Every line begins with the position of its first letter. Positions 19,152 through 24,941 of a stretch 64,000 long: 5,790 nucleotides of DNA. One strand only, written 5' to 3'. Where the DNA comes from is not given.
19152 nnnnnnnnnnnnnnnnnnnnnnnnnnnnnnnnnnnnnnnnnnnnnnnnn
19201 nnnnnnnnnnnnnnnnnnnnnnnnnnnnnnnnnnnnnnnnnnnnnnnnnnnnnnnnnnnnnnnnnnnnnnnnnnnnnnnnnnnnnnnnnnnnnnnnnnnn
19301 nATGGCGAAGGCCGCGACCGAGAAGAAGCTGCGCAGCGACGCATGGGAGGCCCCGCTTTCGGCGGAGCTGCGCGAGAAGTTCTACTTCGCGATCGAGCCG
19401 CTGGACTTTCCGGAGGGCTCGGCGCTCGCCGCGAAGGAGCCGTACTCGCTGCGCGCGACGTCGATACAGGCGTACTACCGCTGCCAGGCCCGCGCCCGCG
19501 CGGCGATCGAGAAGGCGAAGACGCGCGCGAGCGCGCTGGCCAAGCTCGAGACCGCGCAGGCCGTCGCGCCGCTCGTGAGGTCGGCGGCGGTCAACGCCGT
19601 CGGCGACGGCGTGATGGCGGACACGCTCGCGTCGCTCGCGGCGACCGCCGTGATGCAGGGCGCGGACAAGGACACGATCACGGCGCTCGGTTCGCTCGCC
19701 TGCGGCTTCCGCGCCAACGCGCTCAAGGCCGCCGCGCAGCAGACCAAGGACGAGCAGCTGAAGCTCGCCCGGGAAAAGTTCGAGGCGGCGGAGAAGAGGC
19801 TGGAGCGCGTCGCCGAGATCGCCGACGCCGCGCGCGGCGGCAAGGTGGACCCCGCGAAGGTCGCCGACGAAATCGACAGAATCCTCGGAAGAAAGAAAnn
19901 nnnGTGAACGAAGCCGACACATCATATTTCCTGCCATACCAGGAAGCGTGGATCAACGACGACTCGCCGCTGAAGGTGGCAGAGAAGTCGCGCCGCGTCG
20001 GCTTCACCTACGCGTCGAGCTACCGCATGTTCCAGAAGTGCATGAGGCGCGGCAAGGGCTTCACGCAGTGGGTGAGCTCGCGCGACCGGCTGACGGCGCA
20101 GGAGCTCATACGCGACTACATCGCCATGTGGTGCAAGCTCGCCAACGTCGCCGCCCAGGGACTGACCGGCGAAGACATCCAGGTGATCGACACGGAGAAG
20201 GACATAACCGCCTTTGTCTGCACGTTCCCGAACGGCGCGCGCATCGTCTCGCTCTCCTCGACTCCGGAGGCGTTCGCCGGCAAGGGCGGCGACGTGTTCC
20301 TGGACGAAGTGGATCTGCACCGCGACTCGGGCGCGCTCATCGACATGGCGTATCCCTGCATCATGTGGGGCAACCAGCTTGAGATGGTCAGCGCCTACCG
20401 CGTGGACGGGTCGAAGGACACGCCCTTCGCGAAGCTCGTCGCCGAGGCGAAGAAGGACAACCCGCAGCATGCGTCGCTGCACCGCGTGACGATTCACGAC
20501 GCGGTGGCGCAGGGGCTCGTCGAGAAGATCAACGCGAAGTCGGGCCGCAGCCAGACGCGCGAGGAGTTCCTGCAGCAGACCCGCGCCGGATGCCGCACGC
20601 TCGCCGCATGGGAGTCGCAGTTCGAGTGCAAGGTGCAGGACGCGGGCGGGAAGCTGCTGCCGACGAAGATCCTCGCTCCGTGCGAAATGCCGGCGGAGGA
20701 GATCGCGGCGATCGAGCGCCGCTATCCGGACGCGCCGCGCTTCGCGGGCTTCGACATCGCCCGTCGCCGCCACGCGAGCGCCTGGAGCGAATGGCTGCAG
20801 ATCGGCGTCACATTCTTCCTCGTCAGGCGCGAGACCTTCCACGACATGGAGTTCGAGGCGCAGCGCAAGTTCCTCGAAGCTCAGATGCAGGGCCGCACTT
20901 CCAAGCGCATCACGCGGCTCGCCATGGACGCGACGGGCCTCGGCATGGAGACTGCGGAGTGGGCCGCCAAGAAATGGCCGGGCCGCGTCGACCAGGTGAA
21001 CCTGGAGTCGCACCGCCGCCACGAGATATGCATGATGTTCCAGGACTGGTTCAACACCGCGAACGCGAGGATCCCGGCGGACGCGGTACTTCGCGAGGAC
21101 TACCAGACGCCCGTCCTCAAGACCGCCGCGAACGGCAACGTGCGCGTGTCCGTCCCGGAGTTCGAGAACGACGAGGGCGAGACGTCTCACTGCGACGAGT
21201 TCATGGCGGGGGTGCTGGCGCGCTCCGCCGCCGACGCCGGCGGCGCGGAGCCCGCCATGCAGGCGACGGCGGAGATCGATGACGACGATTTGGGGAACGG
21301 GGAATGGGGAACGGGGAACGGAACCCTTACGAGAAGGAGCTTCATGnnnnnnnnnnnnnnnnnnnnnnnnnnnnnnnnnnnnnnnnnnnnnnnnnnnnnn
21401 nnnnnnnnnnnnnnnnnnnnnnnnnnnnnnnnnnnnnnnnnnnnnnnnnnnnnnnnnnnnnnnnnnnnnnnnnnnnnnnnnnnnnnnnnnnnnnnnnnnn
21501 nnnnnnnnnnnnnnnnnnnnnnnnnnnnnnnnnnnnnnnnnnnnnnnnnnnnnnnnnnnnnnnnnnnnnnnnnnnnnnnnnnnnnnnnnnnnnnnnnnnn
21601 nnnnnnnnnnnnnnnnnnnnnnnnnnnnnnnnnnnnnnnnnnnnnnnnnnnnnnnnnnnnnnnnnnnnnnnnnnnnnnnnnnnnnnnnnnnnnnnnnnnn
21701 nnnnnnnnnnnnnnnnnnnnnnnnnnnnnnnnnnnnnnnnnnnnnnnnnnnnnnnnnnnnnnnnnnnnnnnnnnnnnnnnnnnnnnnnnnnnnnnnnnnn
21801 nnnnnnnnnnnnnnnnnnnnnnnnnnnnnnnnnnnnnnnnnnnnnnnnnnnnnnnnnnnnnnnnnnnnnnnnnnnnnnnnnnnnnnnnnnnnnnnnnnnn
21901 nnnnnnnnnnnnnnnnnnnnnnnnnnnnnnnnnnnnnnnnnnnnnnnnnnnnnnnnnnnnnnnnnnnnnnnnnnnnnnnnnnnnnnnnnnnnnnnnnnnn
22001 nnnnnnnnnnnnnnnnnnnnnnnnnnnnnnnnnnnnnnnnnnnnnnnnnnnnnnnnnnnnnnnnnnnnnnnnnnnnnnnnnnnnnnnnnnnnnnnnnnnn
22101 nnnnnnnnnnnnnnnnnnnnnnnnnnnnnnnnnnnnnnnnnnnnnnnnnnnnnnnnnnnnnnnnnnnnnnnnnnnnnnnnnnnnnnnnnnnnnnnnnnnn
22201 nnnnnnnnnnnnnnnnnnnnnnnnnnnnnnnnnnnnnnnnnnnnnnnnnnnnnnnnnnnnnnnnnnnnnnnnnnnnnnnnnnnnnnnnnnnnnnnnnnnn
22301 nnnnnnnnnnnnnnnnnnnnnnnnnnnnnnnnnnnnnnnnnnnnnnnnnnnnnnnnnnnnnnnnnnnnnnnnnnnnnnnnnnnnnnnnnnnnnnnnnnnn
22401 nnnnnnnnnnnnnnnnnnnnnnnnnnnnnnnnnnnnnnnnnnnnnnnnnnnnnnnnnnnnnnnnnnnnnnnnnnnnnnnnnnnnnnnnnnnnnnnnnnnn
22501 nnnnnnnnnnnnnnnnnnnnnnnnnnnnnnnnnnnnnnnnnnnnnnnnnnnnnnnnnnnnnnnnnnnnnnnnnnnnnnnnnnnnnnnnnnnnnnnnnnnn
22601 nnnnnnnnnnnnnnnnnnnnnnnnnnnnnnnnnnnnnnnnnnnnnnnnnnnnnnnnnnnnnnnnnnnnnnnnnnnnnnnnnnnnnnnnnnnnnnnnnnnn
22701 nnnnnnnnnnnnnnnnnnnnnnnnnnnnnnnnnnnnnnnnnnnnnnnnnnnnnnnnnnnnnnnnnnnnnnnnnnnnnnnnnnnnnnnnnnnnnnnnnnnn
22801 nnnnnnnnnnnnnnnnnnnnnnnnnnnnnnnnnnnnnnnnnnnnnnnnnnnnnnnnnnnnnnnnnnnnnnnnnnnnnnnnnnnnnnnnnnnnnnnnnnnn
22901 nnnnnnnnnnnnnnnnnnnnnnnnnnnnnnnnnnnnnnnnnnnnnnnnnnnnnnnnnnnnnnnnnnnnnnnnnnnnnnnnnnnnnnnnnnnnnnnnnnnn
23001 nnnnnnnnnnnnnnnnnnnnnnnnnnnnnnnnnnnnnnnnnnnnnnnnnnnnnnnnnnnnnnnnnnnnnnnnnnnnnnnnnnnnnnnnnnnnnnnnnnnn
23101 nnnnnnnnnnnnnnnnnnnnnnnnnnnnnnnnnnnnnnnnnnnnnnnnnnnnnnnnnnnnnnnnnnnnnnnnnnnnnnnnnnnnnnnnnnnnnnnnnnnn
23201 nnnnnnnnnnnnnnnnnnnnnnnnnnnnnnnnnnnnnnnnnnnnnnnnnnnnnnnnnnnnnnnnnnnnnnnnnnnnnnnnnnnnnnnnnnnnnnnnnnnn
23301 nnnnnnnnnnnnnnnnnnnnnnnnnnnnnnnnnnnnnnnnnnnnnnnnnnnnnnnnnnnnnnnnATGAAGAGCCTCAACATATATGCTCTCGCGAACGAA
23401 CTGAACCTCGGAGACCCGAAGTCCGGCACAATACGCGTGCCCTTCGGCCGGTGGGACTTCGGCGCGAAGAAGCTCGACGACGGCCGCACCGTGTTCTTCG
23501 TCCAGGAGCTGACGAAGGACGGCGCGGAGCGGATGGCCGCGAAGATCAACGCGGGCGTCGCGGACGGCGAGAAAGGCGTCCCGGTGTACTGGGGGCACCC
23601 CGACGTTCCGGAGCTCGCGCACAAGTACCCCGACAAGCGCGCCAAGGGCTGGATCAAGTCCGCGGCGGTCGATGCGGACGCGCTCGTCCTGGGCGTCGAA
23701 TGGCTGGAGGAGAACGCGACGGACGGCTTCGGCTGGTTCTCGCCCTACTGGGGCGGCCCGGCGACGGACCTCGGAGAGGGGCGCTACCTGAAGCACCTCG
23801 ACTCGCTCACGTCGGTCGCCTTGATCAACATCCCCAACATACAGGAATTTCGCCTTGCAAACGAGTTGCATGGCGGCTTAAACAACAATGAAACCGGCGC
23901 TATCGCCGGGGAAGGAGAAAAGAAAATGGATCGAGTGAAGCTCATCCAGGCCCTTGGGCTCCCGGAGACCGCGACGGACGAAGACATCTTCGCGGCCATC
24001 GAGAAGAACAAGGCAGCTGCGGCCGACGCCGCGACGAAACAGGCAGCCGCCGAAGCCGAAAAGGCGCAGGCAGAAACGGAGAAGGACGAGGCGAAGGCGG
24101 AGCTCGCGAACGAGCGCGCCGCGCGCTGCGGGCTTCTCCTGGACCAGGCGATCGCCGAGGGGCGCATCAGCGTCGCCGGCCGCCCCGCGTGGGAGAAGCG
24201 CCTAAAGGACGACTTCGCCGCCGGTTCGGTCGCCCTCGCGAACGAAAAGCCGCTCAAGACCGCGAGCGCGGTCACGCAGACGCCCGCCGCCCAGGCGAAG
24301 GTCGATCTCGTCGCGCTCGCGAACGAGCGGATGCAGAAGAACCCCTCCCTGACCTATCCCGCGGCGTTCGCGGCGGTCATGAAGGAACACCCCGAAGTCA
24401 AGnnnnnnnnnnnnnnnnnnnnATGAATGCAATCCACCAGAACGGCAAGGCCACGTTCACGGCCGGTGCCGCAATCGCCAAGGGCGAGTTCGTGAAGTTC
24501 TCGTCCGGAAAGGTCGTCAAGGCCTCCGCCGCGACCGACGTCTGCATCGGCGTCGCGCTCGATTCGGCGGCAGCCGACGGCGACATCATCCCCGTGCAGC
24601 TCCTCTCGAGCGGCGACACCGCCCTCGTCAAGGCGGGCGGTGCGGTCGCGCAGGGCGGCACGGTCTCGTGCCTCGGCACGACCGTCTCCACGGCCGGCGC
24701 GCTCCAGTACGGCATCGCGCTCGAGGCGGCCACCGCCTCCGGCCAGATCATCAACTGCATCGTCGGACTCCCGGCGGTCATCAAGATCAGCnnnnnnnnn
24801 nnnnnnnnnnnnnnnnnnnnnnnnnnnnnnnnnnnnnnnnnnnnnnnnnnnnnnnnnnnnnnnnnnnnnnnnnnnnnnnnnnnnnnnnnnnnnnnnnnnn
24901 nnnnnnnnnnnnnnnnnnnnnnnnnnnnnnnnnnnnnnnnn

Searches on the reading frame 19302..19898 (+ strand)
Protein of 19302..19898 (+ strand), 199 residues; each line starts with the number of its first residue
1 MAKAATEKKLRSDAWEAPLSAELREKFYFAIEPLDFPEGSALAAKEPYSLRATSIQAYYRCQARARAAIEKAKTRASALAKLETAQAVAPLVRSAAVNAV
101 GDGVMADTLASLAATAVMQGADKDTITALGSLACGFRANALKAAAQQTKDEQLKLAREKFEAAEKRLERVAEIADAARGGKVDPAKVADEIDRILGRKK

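Call 27: search_protein_families(library=phrogs, proteins=[window:19302-19898:+], max_evalue=0.01)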
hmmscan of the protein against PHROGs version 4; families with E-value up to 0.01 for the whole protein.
window:19302-19898:+ (199 aa): 1 family
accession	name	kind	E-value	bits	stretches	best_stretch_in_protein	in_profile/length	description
phrog_14425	-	unknown function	0.0032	18.4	1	31-132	12-114/161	-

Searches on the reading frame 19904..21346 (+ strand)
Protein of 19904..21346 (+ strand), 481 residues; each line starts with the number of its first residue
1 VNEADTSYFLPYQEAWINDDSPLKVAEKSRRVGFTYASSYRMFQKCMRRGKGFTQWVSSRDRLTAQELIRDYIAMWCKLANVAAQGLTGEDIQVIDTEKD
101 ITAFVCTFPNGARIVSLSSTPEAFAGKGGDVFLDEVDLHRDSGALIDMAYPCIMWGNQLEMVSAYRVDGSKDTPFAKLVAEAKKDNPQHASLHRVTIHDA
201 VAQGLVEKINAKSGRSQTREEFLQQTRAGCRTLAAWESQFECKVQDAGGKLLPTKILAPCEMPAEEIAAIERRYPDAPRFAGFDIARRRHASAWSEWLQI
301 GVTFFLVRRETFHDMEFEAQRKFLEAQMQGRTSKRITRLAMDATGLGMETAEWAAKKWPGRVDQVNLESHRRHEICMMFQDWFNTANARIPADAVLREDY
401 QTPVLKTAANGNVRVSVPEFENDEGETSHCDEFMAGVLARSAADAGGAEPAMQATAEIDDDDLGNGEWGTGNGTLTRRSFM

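Call 78: find_related_loci(query=window:19904-21346:+, collection=viral_contigs, flank=10000)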
Query window:19904-21346:+ (481 aa) in viral_contigs; peptide patterns used: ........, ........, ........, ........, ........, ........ (x = any residue, [..] = any of these).
8 stretches matched a pattern; 6 encode a relative of the query (tblastn E <= 1e-3); 6 distinct loci.
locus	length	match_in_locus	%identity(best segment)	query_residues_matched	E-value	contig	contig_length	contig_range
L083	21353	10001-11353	86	3-453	0e+0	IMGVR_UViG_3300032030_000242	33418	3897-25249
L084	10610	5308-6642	65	8-448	0e+0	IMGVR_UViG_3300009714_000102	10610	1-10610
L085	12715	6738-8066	66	8-446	0e+0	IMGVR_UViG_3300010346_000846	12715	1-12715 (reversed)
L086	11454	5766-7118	65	2-448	0e+0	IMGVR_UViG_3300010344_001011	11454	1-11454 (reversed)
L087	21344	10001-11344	64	5-448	0e+0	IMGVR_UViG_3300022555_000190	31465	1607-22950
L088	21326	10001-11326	68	7-450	0e+0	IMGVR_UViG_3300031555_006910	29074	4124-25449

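Call 92: search_protein_families(library=pfam, proteins=[L088:6367-6672:+, L088:6689-7201:+], max_evalue=0.01)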
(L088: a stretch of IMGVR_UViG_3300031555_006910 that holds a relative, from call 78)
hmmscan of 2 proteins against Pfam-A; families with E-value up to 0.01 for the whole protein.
L088:6367-6672:+ (102 aa): 0 families

L088:6689-7201:+ (171 aa): 0 families

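Call 93: search_protein_families(library=padloc, proteins=[L088:6367-6672:+, L088:6689-7201:+], max_evalue=0.01)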
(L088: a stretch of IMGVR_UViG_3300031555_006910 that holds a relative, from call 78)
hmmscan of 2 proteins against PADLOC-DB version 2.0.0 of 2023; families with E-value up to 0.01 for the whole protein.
L088:6367-6672:+ (102 aa): 0 families

L088:6689-7201:+ (171 aa): 0 families

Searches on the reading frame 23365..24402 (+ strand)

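Call 104: search_protein_families(library=pfam, proteins=[window:23365-24402:+], max_evalue=0.01)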
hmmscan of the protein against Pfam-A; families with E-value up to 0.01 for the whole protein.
window:23365-24402:+ (346 aa): 1 family
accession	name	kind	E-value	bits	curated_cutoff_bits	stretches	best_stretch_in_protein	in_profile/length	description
PF10123.14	Mu-like_Pro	-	1.6e-07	31.6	25.2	1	36-293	10-282/330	Mu-like prophage I protein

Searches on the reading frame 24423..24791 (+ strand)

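Call 104: search_protein_families(library=pfam, proteins=[window:24423-24791:+], max_evalue=0.01)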
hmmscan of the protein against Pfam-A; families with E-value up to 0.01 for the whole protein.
window:24423-24791:+ (123 aa): 2 families
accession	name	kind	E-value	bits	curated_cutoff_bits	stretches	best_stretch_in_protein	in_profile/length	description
PF09956.15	Phage_cement_2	-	6.8e-08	33.3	24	1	13-59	55-102/103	Phage cement protein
PF22758.2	Phage_cement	-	0.0011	19.6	27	0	12-113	29-130/146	Structural cement protein (E217 gp24/Pam3 gp6)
